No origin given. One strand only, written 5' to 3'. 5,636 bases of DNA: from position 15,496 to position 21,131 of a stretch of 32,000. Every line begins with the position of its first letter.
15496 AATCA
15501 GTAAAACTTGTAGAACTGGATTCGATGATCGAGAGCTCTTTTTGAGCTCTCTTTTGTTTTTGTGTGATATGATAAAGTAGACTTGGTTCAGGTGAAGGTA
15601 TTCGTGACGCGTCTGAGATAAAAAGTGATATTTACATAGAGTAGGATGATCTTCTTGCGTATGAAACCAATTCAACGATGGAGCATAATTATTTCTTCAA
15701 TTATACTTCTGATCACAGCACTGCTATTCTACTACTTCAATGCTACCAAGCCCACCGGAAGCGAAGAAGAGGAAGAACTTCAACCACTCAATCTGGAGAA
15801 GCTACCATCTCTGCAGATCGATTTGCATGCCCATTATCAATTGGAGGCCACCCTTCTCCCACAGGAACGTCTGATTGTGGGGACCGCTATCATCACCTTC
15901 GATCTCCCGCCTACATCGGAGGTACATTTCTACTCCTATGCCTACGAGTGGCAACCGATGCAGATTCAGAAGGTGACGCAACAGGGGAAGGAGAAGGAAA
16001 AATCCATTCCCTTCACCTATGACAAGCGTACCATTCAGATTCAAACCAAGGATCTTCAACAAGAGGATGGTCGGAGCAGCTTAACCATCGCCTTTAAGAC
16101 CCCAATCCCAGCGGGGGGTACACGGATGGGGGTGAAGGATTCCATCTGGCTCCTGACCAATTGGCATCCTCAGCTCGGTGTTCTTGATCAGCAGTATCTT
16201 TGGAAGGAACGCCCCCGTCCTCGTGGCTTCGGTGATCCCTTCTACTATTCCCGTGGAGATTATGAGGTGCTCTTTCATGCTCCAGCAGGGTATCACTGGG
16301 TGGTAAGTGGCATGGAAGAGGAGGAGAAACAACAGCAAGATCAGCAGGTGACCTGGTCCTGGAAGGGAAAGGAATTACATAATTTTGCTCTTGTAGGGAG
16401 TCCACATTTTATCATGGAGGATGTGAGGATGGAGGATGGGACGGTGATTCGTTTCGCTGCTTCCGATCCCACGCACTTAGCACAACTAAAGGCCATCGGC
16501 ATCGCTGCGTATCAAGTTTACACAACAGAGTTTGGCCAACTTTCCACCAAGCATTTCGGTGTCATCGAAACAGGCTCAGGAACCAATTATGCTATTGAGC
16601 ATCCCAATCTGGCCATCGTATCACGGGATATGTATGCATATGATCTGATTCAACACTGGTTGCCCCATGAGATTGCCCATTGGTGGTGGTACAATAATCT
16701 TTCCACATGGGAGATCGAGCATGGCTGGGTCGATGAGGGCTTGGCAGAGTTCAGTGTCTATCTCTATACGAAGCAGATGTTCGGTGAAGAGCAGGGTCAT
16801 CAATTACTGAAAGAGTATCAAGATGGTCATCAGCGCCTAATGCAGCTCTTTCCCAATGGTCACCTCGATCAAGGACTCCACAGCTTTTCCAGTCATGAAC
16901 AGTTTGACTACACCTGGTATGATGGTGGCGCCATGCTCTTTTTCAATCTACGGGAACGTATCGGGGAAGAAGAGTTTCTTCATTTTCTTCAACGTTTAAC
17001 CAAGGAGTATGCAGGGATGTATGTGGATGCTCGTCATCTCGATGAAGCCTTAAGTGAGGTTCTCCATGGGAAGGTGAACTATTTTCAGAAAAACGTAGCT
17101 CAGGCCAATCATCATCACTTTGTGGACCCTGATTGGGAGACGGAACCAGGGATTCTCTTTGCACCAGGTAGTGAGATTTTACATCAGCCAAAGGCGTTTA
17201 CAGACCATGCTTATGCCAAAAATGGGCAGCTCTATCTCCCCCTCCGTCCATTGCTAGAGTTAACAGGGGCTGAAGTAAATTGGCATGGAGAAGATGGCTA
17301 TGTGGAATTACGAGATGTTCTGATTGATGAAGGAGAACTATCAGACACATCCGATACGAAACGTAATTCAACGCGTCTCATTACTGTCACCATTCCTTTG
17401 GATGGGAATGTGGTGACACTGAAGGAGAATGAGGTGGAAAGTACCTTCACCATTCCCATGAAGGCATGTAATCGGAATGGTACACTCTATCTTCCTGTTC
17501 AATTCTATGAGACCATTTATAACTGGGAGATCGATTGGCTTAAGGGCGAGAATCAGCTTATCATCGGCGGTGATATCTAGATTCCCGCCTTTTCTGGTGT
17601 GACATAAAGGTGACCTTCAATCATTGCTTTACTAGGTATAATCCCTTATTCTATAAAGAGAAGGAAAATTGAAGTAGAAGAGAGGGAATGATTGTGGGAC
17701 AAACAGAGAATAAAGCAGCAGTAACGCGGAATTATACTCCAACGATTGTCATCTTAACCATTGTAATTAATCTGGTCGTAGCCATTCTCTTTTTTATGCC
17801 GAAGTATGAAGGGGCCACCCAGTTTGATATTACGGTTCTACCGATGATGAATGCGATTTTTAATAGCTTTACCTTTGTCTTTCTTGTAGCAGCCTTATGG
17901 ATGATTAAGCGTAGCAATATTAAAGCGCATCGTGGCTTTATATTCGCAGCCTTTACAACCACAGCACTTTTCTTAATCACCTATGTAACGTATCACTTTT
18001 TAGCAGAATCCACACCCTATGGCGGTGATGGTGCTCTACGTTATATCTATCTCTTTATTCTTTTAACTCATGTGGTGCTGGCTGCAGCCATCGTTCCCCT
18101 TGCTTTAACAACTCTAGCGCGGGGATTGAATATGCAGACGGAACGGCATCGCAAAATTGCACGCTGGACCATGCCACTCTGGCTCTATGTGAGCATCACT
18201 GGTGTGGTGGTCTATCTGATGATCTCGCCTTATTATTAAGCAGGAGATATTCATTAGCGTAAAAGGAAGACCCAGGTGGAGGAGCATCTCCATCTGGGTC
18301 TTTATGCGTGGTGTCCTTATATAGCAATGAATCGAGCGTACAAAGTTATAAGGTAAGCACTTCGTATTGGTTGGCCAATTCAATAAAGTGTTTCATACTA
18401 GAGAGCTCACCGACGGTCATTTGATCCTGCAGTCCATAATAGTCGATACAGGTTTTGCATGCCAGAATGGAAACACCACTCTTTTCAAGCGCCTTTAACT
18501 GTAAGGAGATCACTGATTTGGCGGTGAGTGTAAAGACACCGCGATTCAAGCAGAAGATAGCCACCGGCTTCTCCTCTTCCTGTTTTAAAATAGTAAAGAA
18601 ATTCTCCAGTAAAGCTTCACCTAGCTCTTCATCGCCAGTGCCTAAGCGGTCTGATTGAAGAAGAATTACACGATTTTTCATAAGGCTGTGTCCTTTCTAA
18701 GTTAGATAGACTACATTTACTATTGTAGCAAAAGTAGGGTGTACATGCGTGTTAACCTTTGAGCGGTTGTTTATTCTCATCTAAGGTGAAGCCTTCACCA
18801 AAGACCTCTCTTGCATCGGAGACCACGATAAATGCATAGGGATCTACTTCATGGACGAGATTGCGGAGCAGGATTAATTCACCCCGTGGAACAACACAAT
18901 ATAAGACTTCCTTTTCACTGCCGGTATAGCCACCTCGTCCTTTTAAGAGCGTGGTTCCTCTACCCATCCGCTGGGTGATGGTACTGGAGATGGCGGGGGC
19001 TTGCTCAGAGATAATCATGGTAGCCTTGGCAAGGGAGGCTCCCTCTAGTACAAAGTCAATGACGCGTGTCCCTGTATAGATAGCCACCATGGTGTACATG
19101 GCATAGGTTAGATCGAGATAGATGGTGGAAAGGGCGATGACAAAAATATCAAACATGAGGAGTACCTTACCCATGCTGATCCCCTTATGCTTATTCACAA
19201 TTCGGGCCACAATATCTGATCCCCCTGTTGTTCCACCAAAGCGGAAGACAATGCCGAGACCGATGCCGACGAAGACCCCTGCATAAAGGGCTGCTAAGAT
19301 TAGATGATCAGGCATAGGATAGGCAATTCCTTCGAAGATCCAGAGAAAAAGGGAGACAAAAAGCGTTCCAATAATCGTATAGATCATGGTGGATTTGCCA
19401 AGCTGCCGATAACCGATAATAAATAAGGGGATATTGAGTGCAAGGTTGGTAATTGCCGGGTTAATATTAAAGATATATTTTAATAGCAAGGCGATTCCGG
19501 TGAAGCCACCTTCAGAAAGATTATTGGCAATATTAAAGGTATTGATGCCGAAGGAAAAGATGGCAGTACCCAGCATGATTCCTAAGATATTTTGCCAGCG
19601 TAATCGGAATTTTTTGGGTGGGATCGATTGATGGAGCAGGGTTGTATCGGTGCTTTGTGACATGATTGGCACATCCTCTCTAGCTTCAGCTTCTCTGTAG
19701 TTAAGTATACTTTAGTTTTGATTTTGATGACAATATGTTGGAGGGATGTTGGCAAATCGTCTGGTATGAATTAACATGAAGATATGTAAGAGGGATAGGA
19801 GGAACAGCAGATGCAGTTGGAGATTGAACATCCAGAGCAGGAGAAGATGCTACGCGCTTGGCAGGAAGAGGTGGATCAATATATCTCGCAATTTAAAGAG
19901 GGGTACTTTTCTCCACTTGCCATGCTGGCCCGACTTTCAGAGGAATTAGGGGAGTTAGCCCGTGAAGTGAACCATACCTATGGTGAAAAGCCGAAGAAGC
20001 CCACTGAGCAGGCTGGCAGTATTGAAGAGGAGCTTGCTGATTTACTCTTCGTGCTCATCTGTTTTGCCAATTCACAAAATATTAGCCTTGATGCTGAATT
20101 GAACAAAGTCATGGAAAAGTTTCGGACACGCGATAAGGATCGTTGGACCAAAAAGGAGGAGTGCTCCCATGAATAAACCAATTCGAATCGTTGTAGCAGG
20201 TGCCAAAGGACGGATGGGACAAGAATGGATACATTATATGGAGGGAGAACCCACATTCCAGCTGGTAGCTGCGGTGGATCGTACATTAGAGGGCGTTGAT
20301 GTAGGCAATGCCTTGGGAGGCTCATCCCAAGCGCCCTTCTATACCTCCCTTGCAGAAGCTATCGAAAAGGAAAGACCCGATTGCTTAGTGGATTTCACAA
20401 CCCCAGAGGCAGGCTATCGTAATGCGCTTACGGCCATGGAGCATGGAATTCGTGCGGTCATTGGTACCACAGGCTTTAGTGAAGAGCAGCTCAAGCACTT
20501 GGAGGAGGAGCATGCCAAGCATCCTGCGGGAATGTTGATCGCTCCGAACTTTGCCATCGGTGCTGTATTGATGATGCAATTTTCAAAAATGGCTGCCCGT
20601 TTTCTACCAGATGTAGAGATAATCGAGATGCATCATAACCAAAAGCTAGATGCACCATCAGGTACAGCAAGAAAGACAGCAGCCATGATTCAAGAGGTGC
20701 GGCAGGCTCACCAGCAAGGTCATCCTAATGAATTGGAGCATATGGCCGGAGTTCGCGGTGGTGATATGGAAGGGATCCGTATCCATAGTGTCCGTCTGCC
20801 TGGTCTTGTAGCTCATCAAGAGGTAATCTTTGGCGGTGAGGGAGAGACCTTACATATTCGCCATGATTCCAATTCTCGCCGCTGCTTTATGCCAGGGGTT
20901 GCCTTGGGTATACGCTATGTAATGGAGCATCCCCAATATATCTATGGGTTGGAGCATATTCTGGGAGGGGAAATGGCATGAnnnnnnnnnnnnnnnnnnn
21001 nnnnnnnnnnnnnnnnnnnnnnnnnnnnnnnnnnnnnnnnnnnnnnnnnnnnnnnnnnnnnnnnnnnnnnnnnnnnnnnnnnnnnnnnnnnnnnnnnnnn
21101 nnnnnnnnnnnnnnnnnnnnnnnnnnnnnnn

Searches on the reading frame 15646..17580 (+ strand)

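Call 29: search_protein_families(library=pfam, proteins=[window:15646-17580:+], max_evalue=0.001)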
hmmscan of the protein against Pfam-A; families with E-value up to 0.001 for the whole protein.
window:15646-17580:+ (644 aa): 3 families
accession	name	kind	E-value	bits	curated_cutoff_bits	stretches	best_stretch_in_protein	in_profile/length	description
PF01433.26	Peptidase_M1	-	8.5e-11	42.3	27.7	1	335-480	67-214/218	Peptidase family M1 domain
PF07833.16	Cu_amine_oxidN1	-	2.3e-10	40.8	24.2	1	516-640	7-108/108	Copper amine oxidase N-terminal domain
PF17900.6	Peptidase_M1_N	-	0.0002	21.9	25.8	0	62-154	3-96/186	Peptidase M1 N-terminal domain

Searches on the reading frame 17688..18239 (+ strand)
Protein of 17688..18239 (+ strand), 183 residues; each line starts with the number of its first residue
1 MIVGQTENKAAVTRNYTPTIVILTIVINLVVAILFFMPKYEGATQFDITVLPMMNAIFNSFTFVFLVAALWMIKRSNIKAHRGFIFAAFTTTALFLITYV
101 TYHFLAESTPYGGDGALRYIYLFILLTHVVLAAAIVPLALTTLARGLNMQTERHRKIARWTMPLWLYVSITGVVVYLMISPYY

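Call 29: search_protein_families(library=pfam, proteins=[window:17688-18239:+], max_evalue=0.001)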
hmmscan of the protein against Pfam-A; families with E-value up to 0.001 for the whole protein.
window:17688-18239:+ (183 aa): 1 family
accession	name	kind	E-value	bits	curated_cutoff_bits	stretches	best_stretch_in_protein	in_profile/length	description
PF04238.17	DUF420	-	2.6e-45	154.4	30.5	1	51-179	1-130/130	Protein of unknown function (DUF420)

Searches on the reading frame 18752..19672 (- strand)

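Call 29: search_protein_families(library=pfam, proteins=[window:18752-19672:-], max_evalue=0.001)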
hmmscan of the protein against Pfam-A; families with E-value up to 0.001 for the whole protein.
window:18752-19672:- (306 aa): 2 families
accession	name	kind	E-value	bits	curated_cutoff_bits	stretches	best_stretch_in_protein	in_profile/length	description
PF02588.21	YitT_membrane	-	1.4e-60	204.6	24.3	1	29-232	2-204/205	Uncharacterised 5xTM membrane BCR, YitT family COG1284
PF10035.14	DUF2179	-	2.8e-23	81.9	22.8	1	238-292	1-55/55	Uncharacterized protein conserved in bacteria (DUF2179)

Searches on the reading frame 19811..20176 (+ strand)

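Call 29: search_protein_families(library=pfam, proteins=[window:19811-20176:+], max_evalue=0.001)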
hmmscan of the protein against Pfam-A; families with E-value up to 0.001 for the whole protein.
window:19811-20176:+ (121 aa): 2 families
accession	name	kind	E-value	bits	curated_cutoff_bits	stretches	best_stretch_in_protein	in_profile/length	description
PF03819.22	MazG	-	6.1e-16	58.9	22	1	34-112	2-74/74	MazG nucleotide pyrophosphohydrolase domain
PF01503.22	PRA-PH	-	0.00069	20.4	21.3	0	38-102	30-84/86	Phosphoribosyl-ATP pyrophosphohydrolase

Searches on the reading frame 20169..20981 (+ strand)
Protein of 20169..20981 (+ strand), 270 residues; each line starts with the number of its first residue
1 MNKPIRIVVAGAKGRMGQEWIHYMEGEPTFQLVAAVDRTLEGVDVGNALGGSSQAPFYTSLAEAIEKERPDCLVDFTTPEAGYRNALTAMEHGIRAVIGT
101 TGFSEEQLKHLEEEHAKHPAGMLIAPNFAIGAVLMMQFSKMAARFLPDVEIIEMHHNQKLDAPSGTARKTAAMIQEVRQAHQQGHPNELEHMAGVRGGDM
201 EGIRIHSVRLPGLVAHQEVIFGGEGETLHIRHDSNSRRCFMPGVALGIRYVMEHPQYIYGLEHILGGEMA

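Call 29: search_protein_families(library=pfam, proteins=[window:20169-20981:+], max_evalue=0.001)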
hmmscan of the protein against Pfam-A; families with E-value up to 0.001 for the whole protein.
window:20169-20981:+ (270 aa): 3 families
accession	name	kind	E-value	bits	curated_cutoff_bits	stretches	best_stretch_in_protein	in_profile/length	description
PF05173.19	DapB_C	-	5.4e-37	127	27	1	131-265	1-121/121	Dihydrodipicolinate reductase, C-terminus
PF01113.26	DapB_N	-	1.4e-32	112.9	25.6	1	5-128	1-124/124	Dihydrodipicolinate reductase, N-terminus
PF01408.29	GFO_IDH_MocA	-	2.3e-06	28.7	24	1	5-98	1-90/120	Oxidoreductase family, NAD-binding Rossmann fold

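Call 30: list_cluster_members(proteins=[window:20169-20981:+, window:6591-7502:+, window:2495-2920:+, window:3035-3859:+, window:908-2491:+])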
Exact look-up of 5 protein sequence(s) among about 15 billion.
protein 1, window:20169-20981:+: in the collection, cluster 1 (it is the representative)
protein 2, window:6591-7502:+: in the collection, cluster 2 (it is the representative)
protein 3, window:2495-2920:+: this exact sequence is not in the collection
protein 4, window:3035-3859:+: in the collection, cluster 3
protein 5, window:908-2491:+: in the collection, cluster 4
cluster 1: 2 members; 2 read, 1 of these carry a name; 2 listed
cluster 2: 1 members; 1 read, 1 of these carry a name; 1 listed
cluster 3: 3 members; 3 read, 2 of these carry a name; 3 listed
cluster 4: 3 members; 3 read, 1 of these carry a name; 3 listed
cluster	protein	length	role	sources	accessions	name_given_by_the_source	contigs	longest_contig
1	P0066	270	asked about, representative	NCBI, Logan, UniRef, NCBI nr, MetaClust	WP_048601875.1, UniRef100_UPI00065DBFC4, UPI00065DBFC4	4-hydroxy-tetrahydrodipicolinate reductase [Rubeoparvulum massiliense] | 4-hydroxy-tetrahydrodipicolinate reductase n=1 Tax=Rubeoparvulum massiliense ... | status=active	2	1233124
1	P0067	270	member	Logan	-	-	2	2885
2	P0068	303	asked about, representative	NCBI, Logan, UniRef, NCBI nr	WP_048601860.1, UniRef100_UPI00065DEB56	pseudouridine-5'-phosphate glycosidase [Rubeoparvulum massiliense] | pseudouridine-5'-phosphate glycosidase n=1 Tax=Rubeoparvulum massiliense TaxID=1631346 ...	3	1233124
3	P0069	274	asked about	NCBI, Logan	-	-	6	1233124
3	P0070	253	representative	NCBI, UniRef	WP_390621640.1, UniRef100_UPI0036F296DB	sulfite exporter TauE/SafE family protein [Rubeoparvulum massiliense] | sulfite exporter TauE/SafE family protein n=1 Tax=Rubeoparvulum massiliense TaxID=1631346 ...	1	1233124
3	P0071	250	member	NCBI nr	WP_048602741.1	TSUP family transporter [Rubeoparvulum massiliense]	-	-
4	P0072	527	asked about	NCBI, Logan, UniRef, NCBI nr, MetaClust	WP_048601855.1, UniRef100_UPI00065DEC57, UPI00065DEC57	hypothetical protein [Rubeoparvulum massiliense] | hypothetical protein n=1 Tax=Rubeoparvulum massiliense TaxID=1631346 RepID=UPI00065DEC57 | status=active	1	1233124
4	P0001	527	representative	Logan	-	-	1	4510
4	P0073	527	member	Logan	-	-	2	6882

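Call 43: find_encoding_contigs(protein=P0073, flank=10000)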
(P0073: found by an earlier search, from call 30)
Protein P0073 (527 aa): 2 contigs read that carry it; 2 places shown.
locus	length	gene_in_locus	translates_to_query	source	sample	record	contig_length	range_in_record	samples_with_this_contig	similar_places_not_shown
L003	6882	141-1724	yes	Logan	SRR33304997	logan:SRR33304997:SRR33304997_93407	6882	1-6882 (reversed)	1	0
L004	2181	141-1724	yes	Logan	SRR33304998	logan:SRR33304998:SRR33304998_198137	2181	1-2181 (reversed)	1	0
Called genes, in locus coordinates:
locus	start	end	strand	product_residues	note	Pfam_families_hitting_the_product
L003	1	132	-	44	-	?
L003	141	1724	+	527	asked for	-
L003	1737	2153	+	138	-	PF15601:Imm70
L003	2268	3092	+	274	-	PF01925:TauE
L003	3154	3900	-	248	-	PF02592:Vut_1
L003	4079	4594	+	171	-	PF26325:YhjD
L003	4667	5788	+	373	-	PF01047:MarR (weak), PF08279:HTH_11 (weak), PF09339:HTH_IclR (faint), PF13404:HTH_AsnC-type (weak), PF13412:HTH_24, PF00294:PfkB, PF08543:Phos_pyr_kin (weak)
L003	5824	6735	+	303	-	PF04227:Indigoidine_A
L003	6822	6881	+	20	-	?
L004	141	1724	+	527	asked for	-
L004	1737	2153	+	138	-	PF15601:Imm70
